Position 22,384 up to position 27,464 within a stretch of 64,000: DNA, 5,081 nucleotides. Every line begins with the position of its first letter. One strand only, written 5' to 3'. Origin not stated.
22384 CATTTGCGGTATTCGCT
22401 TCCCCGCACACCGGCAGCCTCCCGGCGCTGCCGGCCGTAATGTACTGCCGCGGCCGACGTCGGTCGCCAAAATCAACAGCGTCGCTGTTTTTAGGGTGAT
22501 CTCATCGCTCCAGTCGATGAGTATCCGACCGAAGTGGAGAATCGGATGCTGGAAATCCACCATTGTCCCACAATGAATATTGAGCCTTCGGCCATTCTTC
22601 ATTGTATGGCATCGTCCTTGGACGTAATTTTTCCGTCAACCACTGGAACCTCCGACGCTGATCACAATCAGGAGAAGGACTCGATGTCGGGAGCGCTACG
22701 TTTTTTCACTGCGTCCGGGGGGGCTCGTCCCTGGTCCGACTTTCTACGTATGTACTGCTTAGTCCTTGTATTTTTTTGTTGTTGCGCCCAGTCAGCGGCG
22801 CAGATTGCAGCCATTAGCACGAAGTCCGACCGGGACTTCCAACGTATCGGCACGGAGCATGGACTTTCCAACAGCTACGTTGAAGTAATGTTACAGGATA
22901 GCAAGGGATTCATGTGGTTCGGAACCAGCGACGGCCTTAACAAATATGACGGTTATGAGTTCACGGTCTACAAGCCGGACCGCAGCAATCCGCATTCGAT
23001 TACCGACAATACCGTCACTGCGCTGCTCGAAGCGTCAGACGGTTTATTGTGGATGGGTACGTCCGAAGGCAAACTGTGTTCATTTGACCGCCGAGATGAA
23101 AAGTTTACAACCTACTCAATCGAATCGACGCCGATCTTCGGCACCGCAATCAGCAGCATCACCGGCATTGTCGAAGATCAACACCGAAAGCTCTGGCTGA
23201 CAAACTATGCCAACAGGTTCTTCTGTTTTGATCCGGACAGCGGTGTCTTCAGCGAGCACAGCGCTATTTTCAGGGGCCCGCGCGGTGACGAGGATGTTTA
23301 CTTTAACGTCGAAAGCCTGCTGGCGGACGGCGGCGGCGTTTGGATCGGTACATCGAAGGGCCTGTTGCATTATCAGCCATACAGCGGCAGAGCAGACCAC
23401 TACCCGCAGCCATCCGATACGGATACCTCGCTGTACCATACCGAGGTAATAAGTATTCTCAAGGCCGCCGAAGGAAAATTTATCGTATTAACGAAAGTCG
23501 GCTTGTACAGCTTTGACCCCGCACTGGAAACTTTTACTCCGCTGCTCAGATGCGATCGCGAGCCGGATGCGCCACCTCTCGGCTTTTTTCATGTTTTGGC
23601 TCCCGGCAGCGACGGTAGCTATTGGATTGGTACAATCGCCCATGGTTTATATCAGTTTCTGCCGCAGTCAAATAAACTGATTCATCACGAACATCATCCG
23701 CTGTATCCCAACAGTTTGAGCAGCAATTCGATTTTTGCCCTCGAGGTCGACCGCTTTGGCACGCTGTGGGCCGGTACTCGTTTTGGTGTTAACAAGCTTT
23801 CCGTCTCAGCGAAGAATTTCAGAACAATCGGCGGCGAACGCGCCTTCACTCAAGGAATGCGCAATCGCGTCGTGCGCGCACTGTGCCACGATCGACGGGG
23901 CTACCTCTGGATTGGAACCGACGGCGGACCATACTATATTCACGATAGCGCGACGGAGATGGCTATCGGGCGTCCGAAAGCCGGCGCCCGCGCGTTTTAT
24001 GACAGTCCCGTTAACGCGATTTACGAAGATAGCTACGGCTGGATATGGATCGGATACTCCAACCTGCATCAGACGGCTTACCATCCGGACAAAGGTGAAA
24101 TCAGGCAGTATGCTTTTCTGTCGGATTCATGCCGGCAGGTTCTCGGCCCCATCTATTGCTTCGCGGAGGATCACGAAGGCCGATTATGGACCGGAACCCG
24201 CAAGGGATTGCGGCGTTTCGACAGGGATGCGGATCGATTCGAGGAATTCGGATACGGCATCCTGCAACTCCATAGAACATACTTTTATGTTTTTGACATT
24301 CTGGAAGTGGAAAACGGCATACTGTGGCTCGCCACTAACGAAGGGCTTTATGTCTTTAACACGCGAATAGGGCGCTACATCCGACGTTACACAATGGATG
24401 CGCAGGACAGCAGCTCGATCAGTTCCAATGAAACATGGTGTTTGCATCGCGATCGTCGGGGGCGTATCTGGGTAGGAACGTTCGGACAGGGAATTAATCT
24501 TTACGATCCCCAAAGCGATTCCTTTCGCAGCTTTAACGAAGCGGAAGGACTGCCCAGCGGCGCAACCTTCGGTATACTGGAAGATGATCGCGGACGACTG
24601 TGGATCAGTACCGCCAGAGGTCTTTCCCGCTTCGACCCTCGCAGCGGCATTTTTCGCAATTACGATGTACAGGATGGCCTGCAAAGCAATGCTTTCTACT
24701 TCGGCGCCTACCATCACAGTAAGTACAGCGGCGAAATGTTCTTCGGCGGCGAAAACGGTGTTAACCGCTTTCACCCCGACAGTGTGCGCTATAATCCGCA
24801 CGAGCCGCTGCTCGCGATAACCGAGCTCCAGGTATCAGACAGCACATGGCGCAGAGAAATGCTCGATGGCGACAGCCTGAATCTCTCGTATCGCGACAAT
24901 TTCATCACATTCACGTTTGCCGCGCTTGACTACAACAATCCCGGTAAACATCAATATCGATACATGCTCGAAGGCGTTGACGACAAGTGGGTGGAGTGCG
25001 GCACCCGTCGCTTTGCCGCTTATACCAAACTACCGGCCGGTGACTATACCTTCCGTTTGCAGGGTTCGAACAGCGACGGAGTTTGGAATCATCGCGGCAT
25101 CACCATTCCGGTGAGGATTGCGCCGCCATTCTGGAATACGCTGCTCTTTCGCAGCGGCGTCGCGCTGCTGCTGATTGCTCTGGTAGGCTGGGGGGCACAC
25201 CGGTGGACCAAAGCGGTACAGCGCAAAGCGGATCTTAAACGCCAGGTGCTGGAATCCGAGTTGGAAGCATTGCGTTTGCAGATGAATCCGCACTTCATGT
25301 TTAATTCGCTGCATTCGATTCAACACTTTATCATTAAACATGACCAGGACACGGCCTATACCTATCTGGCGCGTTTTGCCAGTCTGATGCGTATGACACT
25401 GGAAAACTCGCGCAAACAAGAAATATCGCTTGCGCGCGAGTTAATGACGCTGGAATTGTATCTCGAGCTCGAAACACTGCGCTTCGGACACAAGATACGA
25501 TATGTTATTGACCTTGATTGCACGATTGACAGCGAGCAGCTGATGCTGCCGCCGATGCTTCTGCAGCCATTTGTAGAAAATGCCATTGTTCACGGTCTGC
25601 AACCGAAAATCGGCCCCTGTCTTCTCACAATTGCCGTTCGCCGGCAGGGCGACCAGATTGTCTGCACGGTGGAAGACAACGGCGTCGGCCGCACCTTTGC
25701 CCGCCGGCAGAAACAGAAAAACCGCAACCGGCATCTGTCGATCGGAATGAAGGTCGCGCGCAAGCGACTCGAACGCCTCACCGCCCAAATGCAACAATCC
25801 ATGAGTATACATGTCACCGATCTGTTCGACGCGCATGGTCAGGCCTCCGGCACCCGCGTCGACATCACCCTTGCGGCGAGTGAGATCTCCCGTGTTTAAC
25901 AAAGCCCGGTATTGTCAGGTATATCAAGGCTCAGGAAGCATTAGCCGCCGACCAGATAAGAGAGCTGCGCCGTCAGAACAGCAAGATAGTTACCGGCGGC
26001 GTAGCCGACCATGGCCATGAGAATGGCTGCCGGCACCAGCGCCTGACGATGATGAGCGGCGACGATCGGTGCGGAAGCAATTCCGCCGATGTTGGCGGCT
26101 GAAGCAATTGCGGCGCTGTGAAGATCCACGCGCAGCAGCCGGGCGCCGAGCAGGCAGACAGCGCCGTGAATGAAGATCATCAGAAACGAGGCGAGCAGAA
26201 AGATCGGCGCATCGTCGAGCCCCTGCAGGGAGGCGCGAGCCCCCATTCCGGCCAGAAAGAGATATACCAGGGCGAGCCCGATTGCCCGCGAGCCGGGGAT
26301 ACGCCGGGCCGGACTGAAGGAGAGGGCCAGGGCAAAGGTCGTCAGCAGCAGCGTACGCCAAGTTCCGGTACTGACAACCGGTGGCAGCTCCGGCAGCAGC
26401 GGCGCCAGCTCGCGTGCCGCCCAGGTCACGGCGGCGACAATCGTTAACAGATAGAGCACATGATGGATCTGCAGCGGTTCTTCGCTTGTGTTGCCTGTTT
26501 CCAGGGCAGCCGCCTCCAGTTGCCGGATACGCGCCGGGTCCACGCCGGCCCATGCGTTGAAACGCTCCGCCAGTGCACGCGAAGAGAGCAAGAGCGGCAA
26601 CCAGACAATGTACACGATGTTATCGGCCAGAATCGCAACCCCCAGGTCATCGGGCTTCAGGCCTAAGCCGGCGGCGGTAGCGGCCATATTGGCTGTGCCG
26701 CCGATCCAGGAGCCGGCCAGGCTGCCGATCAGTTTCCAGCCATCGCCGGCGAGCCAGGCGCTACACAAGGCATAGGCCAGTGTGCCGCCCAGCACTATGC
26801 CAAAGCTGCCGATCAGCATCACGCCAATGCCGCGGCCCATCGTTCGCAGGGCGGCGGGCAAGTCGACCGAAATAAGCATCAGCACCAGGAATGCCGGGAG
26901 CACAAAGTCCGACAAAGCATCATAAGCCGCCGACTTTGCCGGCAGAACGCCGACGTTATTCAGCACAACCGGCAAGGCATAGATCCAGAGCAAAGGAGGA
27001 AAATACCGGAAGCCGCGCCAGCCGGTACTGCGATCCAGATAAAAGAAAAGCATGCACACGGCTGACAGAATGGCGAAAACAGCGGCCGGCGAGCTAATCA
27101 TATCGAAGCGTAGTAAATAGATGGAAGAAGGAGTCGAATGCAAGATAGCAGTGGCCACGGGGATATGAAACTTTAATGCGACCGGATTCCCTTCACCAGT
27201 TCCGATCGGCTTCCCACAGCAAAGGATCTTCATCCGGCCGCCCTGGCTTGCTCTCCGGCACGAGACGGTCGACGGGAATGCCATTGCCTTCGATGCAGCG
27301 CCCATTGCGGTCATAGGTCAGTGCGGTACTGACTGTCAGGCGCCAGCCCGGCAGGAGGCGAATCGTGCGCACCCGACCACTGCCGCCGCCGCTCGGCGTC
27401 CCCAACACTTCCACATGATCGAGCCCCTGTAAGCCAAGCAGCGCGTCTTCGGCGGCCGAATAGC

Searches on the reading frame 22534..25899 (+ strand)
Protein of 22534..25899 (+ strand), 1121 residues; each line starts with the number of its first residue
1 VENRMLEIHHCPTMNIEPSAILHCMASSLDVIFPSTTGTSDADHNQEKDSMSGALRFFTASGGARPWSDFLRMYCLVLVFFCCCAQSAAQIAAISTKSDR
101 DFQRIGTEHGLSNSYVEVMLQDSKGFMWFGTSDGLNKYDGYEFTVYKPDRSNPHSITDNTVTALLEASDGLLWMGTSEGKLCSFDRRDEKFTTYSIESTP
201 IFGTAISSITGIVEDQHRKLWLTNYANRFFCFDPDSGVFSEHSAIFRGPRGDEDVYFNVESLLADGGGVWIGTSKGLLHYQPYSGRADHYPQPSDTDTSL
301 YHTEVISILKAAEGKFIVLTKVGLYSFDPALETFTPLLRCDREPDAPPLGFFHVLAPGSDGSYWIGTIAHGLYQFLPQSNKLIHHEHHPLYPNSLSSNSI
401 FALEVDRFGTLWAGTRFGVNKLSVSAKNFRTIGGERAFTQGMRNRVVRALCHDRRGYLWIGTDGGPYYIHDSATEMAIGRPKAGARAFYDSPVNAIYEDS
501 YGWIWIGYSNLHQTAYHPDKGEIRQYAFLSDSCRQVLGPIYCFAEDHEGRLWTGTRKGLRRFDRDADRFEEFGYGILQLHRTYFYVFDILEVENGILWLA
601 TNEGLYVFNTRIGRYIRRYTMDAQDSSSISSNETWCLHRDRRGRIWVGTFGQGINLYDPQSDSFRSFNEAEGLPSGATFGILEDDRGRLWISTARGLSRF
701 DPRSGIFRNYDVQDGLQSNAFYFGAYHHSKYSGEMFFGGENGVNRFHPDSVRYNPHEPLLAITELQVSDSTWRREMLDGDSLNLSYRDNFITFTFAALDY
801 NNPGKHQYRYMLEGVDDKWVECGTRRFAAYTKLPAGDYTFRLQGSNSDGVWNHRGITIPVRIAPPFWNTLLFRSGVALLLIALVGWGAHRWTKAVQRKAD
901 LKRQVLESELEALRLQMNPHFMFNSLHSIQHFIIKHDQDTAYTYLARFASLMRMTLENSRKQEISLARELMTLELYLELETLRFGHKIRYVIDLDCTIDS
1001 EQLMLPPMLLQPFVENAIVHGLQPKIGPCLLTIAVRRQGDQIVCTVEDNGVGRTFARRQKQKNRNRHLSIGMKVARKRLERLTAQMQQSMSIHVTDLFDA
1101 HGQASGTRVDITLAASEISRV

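Call 76: search_protein_families(library=pfam, proteins=[window:22534-25899:+], max_evalue=0.0001)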
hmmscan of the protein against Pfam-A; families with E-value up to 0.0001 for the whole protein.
window:22534-25899:+ (1121 aa): 5 families
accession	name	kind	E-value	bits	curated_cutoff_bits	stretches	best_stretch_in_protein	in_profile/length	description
PF07494.17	Reg_prop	-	2.1e-48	156.5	20.4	0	443-464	3-24/24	Two component regulator propeller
PF06580.19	His_kinase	-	4.8e-21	75.2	25.2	1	909-988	2-81/81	Histidine kinase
PF07495.19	Y_Y_Y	-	5.2e-17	61.9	26.6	1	799-862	1-64/65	Y_Y_Y domain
PF08450.18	SGL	-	1.2e-08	35.3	26.3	0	546-695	94-246/246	SMP-30/Gluconolactonase/LRE-like region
PF23748.1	Beta-prop_LRRK2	-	6.9e-06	25.7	26.9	0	442-474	271-303/359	LRRK2 beta propeller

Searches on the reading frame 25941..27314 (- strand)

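Call 76: search_protein_families(library=pfam, proteins=[window:25941-27314:-], max_evalue=0.0001)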
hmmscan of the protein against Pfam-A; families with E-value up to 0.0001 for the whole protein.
window:25941-27314:- (457 aa): 1 family
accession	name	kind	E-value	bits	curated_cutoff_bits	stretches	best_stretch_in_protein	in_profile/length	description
PF05684.17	DUF819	-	2e-77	261.2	27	1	82-450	2-374/379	Protein of unknown function (DUF819)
